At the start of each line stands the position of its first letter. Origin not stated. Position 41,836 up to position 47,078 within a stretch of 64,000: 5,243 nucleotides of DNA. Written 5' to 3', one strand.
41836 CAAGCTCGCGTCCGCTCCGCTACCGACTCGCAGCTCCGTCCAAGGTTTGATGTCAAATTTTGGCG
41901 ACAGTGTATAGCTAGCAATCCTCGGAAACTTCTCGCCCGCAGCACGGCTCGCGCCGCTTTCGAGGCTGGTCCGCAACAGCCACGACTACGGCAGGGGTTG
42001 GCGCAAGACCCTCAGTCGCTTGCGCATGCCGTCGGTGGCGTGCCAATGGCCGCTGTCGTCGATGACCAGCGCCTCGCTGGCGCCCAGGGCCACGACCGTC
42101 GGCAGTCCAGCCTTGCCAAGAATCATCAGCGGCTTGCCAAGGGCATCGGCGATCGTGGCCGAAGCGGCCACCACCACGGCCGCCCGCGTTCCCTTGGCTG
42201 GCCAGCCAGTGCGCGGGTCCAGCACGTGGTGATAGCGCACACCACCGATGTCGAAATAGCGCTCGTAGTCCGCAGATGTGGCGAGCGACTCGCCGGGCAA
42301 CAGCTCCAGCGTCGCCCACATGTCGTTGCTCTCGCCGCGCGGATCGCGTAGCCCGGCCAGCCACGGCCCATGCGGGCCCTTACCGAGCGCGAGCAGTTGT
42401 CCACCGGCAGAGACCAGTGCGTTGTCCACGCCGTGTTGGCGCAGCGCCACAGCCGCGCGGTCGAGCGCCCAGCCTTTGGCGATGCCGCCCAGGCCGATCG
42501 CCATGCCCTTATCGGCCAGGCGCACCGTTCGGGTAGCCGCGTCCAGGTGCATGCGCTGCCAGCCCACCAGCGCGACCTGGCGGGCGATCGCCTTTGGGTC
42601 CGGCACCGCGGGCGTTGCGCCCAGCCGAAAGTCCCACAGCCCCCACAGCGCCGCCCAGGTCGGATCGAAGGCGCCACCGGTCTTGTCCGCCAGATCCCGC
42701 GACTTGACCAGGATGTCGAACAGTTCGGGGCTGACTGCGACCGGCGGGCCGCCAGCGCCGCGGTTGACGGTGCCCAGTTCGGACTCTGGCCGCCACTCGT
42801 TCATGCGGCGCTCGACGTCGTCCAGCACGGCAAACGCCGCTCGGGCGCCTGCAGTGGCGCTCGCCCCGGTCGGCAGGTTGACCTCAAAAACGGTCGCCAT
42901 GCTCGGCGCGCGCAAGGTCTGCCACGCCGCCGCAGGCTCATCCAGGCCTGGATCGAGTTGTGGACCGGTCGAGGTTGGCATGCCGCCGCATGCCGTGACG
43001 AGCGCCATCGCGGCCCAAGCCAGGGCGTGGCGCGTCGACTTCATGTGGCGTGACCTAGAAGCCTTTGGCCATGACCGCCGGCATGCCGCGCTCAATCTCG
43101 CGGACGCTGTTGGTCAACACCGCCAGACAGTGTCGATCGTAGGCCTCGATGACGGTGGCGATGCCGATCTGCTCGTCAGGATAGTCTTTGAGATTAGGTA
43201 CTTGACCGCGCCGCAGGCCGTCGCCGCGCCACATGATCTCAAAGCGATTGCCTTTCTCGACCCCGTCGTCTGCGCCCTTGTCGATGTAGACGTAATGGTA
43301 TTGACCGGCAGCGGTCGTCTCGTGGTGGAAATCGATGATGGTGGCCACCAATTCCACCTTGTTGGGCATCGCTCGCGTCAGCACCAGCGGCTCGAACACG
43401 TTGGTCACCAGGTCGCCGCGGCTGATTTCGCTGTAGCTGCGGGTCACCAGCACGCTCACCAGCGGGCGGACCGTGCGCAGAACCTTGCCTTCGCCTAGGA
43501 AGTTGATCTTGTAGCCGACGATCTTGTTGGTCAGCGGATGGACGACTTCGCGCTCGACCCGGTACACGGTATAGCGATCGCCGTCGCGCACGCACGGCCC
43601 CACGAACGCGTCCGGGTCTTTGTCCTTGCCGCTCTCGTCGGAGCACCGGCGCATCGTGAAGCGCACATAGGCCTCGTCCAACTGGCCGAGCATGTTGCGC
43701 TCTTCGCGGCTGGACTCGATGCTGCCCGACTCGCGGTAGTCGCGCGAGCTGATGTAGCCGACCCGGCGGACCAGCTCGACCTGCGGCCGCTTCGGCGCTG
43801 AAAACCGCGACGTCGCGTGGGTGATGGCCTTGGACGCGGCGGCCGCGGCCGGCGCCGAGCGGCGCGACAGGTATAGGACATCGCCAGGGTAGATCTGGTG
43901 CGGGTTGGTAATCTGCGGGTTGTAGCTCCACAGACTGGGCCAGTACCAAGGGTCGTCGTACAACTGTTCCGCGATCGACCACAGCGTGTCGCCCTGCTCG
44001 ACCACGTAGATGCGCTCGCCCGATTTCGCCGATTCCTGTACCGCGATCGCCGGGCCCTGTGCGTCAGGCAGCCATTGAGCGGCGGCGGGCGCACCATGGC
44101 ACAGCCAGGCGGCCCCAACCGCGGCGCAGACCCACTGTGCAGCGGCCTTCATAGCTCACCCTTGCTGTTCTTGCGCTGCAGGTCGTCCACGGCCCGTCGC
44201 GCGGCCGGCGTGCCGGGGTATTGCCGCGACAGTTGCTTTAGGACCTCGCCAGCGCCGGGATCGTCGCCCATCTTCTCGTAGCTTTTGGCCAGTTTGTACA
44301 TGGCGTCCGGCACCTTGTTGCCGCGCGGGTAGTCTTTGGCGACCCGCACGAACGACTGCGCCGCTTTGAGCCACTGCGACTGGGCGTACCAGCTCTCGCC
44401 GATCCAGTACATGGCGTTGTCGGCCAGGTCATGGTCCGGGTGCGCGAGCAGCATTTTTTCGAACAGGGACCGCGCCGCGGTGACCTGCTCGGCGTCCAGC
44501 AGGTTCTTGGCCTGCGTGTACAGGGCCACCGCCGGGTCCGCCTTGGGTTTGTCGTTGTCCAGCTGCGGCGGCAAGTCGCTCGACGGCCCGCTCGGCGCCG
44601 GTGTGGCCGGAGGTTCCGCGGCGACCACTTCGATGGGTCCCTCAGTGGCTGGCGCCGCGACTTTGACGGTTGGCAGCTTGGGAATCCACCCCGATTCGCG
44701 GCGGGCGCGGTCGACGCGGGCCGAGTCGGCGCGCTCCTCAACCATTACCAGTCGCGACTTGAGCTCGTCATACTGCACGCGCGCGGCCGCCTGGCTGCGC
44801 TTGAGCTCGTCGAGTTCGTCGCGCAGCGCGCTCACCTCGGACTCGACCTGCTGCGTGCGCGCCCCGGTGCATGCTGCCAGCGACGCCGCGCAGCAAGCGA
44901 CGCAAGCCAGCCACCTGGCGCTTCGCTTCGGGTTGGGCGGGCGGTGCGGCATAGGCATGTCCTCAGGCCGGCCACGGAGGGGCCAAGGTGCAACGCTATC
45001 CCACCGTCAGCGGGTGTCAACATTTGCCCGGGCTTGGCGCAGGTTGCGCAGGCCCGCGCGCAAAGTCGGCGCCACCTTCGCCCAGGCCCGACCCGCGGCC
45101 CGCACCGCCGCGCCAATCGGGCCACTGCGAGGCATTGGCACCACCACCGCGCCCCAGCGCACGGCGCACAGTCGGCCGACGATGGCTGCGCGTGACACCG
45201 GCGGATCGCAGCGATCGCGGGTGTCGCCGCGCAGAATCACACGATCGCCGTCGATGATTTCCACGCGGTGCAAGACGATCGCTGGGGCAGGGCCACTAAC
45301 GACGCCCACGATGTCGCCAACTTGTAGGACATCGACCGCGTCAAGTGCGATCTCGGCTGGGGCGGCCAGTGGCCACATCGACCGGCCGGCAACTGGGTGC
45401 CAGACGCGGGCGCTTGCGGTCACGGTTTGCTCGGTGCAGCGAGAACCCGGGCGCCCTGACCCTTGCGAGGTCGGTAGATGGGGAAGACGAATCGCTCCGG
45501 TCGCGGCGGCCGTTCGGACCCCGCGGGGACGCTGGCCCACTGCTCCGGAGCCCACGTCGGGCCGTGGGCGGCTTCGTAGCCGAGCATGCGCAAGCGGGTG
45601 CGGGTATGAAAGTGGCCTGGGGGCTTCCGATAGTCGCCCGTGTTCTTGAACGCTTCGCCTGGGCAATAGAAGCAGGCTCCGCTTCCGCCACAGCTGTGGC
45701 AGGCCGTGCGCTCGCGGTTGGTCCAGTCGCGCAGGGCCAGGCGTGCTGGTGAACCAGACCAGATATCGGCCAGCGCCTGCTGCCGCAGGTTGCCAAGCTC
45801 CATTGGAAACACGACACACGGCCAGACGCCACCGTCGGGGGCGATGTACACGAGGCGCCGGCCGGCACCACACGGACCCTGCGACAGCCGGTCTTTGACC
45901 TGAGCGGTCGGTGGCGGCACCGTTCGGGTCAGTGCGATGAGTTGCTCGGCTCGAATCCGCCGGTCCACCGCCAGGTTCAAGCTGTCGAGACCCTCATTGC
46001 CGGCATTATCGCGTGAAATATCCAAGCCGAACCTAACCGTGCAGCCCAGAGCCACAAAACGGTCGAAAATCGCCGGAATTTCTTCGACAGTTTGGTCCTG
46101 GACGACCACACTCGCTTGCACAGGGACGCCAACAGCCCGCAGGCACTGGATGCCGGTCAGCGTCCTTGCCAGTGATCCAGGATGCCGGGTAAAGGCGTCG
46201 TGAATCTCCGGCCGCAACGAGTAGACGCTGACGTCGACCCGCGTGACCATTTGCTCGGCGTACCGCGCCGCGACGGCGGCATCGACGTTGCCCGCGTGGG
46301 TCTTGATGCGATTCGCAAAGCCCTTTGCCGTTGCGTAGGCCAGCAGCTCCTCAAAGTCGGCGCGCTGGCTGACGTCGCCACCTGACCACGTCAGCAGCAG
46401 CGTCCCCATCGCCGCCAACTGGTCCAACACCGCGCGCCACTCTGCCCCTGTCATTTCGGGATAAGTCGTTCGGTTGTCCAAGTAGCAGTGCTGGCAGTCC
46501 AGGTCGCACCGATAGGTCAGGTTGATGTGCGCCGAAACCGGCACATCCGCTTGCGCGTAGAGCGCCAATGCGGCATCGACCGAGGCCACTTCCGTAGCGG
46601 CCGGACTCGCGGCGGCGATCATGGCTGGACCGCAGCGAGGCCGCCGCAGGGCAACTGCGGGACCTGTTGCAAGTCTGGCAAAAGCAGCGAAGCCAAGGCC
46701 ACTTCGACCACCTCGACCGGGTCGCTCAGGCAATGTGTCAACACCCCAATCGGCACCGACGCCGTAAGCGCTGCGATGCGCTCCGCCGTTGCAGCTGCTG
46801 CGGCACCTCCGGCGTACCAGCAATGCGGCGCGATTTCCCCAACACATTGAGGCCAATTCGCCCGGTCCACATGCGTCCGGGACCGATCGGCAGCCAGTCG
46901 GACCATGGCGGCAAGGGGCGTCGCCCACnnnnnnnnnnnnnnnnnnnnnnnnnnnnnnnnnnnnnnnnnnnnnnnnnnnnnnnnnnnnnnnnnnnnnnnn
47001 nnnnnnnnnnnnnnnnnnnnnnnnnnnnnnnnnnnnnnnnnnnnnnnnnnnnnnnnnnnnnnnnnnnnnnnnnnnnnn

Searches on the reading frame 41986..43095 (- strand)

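Call 7: search_protein_families(library=pfam, proteins=[window:41986-43095:-], max_evalue=0.01)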
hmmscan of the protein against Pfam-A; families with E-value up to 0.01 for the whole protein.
window:41986-43095:- (369 aa): 1 family
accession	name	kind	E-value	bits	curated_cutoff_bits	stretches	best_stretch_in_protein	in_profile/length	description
PF02424.20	ApbE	-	9.1e-74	248.8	25.6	1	66-335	1-255/266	ApbE family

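Call 8: search_protein_families(library=ncbifam, proteins=[window:41986-43095:-], max_evalue=0.01)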
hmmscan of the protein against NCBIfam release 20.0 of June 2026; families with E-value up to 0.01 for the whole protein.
window:41986-43095:- (369 aa): 1 family
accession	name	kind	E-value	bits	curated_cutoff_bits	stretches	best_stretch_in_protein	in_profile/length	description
NF007774.0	PRK10461.1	equivalog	4e-32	111.5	498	1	26-329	10-311/351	FAD:protein FMN transferase ApbE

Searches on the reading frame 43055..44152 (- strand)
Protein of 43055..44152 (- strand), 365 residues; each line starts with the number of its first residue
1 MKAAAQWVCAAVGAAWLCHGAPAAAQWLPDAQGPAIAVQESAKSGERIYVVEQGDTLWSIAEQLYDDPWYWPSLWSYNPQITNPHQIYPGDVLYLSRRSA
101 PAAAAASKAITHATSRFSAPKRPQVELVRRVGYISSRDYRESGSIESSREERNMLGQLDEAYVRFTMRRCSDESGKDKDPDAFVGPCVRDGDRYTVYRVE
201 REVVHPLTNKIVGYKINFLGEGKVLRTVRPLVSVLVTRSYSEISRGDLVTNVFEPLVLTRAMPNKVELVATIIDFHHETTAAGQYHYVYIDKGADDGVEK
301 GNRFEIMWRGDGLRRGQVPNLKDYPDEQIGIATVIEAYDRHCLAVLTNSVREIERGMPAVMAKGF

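Call 7: search_protein_families(library=pfam, proteins=[window:43055-44152:-], max_evalue=0.01)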
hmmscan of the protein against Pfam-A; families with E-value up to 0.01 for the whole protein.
window:43055-44152:- (365 aa): 1 family
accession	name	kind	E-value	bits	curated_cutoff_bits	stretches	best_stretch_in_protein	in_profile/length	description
PF01476.26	LysM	-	2.2e-09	37.5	20.9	1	49-95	1-42/43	LysM domain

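Call 8: search_protein_families(library=ncbifam, proteins=[window:43055-44152:-], max_evalue=0.01)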
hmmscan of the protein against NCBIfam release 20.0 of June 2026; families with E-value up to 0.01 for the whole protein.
window:43055-44152:- (365 aa): 3 families
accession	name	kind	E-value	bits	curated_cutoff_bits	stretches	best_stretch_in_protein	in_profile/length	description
NF008399.0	PRK11198.1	equivalog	1.3e-08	35.4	134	1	41-95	90-145/149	peptidoglycan-binding protein LysM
TIGR02899.1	spore_safA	subfamily_domain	3.9e-07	29.9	67.85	1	51-91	1-38/44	SafA/ExsA family spore coat assembly protein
NF010723.1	PRK14125.1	equivalog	0.00077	19.4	60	1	45-65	31-51/87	cell division suppressor protein YneA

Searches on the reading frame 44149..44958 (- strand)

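Call 7: search_protein_families(library=pfam, proteins=[window:44149-44958:-], max_evalue=0.01)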
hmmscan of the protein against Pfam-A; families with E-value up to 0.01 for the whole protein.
window:44149-44958:- (269 aa): 8 families
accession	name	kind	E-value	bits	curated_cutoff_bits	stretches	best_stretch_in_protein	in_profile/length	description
PF13174.12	TPR_6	-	3.5e-16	59.1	26.3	2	218-249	1-32/33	Tetratricopeptide repeat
PF13525.12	YfiO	-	8e-10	39.3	25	1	179-253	4-78/203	Outer membrane lipoprotein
PF14559.12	TPR_19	-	4.3e-08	33.8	25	1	192-256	3-64/68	Tetratricopeptide repeat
PF07719.23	TPR_2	-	1.7e-07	31.2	27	0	217-248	1-32/34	Tetratricopeptide repeat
PF13432.12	TPR_16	-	2.5e-07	31.4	32.7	1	147-211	1-62/65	Tetratricopeptide repeat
PF13428.12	TPR_14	-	3.2e-06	27.7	23.5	1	217-255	1-39/44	Tetratricopeptide repeat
PF25062.1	ARM_TT21_N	-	0.00014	22.2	40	1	135-249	91-200/222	Tetratricopeptide repeat protein 21 N-terminal ARM repeat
PF00261.25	Tropomyosin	-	0.0027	17.6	38.6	1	34-85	91-144/242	Tropomyosin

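Call 8: search_protein_families(library=ncbifam, proteins=[window:44149-44958:-], max_evalue=0.01)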
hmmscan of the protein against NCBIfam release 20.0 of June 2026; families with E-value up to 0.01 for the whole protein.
window:44149-44958:- (269 aa): 8 families
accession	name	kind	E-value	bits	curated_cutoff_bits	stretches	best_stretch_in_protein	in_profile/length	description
TIGR02795.1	tol_pal_ybgF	equivalog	6.8e-28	97.7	90.1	1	145-258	4-117/119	tol-pal system protein YbgF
NF008068.0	PRK10803.1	equivalog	1e-16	61.7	383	1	34-258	41-258/263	cell division protein CpoB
TIGR03302.1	OM_YfiO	subfamily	9.8e-14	51.4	81.4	1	135-249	25-147/239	outer membrane protein assembly factor BamD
NF053852.1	vesicle_Bd0635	exception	9.4e-07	28.7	250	1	182-258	140-216/223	CpoB-like predatory vesicle lipoprotein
NF052312.1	T9SS_PorW_SprE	equivalog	4.1e-06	25.7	250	1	181-253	105-619/716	type IX secretion system periplasmic lipoprotein PorW/SprE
TIGR02552.1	LcrH_SycD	equivalog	0.00016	21.4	104.8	1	145-242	20-111/136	SycD/LcrH family type III secretion system chaperone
NF008757.0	PRK11788.1-5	equivalog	0.00037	19.8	363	1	148-265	185-297/388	lipopolysaccharide assembly protein LapB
NF040598.1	Ala_zip_lipo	subfamily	0.0082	16.6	43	0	17-81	5-70/90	Lpp/OprI family alanine-zipper lipoprotein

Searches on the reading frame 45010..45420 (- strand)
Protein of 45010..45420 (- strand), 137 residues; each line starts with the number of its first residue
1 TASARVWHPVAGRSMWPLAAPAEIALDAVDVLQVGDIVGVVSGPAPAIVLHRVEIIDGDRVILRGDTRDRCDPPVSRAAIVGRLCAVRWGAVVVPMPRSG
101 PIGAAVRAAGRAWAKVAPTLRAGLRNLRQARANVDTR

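Call 44: search_solved_structures(query=A3, max_evalue=10, show_alignments=2)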
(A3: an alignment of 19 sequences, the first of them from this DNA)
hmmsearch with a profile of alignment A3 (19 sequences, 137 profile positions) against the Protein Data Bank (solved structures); distinct sequences matched with E-value up to 10: 6.
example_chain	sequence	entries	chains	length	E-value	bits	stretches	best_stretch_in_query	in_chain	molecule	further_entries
4o1s_A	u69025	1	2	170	0.006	19.3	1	23-60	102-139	V-type ATP synthase alpha chain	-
4me8_A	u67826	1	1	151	0.033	16.9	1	9-71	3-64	Signal peptidase I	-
7p2p_A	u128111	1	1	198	0.38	13.5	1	27-76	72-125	Signal peptidase complex catalytic subunit SEC11A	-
9rjb_A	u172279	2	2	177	0.39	13.4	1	28-76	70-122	Signal peptidase complex catalytic subunit SEC11A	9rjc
7p2q_A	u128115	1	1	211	0.59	12.8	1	26-76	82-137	Signal peptidase complex catalytic subunit SEC11C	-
4nv4_A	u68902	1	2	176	0.65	12.7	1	9-68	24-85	Signal peptidase I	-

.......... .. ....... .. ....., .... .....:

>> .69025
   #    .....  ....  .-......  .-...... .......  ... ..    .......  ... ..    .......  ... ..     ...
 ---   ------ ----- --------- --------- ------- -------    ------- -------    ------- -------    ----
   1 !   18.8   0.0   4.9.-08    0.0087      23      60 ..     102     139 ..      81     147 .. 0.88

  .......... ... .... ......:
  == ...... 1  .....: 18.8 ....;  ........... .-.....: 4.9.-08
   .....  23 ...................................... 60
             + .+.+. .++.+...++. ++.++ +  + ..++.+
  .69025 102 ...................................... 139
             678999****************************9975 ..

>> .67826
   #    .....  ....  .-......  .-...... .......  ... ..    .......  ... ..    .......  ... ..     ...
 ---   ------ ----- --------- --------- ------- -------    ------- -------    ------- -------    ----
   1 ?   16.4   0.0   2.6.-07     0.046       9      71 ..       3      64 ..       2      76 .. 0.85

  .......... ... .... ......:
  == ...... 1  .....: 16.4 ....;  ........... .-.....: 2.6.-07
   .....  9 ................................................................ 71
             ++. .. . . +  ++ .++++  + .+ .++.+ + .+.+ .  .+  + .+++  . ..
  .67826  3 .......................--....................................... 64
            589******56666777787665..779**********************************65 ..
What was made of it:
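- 45007..45423 (-): S26 (SipW/Sec11-type signal-peptidase-I)-like putative leader peptidase, 138 aa; its GTG start overlaps the rSAM stop (GTGA). In the profile search against PDB, 5 of 6 hits are signal peptidase I or SEC11A/C, but weak (E 0.03-0.65, call 44).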

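Call 94: search_protein_families(library=pfam, alignment_id=A3, max_evalue=1)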
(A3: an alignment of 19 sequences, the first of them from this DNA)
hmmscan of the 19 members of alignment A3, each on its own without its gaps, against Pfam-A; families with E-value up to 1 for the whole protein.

A. member 1, seq(137 aa): 0 families

B. families by the number of members that match (of 19 scanned): 6 families
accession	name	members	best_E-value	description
PF10502.14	Peptidase_S26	5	0.0056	Signal peptidase, peptidase S26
PF00717.28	Peptidase_S24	4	0.0095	Peptidase S24-like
PF12903.12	DUF3830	1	0.0052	Protein of unknown function (DUF3830)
PF17850.7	CysA_C_terminal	1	0.031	CysA C-terminal regulatory domain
PF02080.26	TrkA_C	1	0.039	TrkA-C domain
PF17669.6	DUF5529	1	0.67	Family of unknown function (DUF5529)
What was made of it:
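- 45007..45423 (-): 5 of 19 members hit Pfam Peptidase_S26 and 4 of 19 hit Peptidase_S24, best E 0.006 (call 94).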

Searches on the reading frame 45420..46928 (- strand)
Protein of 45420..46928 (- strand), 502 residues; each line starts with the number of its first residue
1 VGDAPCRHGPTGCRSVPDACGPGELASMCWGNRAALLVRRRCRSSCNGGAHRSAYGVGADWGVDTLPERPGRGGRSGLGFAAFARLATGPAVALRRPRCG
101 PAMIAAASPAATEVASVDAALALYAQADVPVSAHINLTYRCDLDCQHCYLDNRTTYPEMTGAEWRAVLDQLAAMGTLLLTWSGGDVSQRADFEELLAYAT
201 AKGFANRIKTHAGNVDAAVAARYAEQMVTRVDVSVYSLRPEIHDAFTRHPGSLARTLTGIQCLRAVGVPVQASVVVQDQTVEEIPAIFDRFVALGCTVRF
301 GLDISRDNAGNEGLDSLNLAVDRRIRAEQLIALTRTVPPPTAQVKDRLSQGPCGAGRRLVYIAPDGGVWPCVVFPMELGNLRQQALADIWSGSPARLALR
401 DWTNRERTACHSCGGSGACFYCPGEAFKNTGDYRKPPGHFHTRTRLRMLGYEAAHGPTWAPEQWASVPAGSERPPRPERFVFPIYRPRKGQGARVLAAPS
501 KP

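Call 7: search_protein_families(library=pfam, proteins=[window:45420-46928:-], max_evalue=0.01)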
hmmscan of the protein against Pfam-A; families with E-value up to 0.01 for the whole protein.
window:45420-46928:- (502 aa): 2 families
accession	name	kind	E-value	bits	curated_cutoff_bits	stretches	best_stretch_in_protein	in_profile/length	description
PF04055.27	Radical_SAM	-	3.6e-18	66.7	29.5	1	135-289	1-164/166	Radical SAM superfamily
PF13186.11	SPASM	-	8.6e-12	45.6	21.5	1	353-413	1-66/67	Iron-sulfur cluster-binding domain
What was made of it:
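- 45420..46622 (-): Radical SAM/SPASM maturase, 400 aa; its start overlaps the ScmC stop (ATGA). Pfam Radical_SAM 3.6e-18 and SPASM 8.6e-12 (call 7).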

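Call 8: search_protein_families(library=ncbifam, proteins=[window:45420-46928:-], max_evalue=0.01)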
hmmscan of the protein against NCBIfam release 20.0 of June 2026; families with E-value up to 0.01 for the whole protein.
window:45420-46928:- (502 aa): 50 families (the best 25 are shown)
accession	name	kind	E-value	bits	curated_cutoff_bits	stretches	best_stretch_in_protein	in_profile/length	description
TIGR04545.1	rSAM_ahbD_hemeb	equivalog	3.3e-33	115.5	500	2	136-297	5-168/339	heme b synthase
TIGR04055.1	rSAM_NirJ2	equivalog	4.4e-33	115.2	500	2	136-297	5-167/326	putative heme d1 biosynthesis radical SAM protein NirJ2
TIGR04053.2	TIGR04053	equivalog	1.2e-31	110.3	395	2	130-298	7-180/366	TIGR04053 family radical SAM/SPASM domain-containing protein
TIGR03962.1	mycofact_rSAM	equivalog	9e-26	90.8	265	1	128-419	9-309/339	mycofactocin radical SAM maturase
TIGR02109.1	PQQ_syn_pqqE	equivalog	1.7e-25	89.7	381.35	2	128-295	4-173/358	pyrroloquinoline quinone biosynthesis protein PqqE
TIGR04546.1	rSAM_ahbC_deAc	equivalog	3.4e-25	88.7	650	1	122-290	31-199/390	12,18-didecarboxysiroheme deacetylase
TIGR04250.1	SCM_rSAM_ScmE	equivalog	1.1e-23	83.7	400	2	130-287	2-161/358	SynChlorMet cassette radical SAM/SPASM protein ScmE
TIGR04051.1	rSAM_NirJ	equivalog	1.4e-23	83.5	515.45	1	135-289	6-161/354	heme d1 biosynthesis radical SAM protein NirJ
NF045574.1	sacti_mat_StsB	exception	3.8e-23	82.1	625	1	135-414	100-386/466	StsB family radical SAM/SPASM domain sactipeptide maturase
TIGR04347.1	pseudo_SAM_Halo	equivalog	1.9e-21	76.8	525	1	135-303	42-210/390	TIGR04347 family pseudo-SAM/SPASM protein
TIGR04303.1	GeoRSP_rSAM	equivalog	1e-20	74.6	400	2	130-284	4-157/325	GeoRSP system radical SAM/SPASM protein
TIGR04340.1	rSAM_ACGX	hypoth_equivalog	2.2e-19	69.9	400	2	134-293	6-171/341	radical SAM/SPASM domain protein, ACGX system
TIGR04054.1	rSAM_NirJ1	equivalog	2.4e-19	69.2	650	1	129-289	35-195/387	putative heme d1 biosynthesis radical SAM protein NirJ1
TIGR04403.1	rSAM_skfB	equivalog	6.6e-19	68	300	1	126-398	99-373/402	sporulation killing factor system radical SAM maturase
TIGR03913.1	rad_SAM_trio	equivalog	9.6e-19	67.1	591.75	1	128-298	16-186/477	GDL motif peptide-associated radical SAM/SPASM maturase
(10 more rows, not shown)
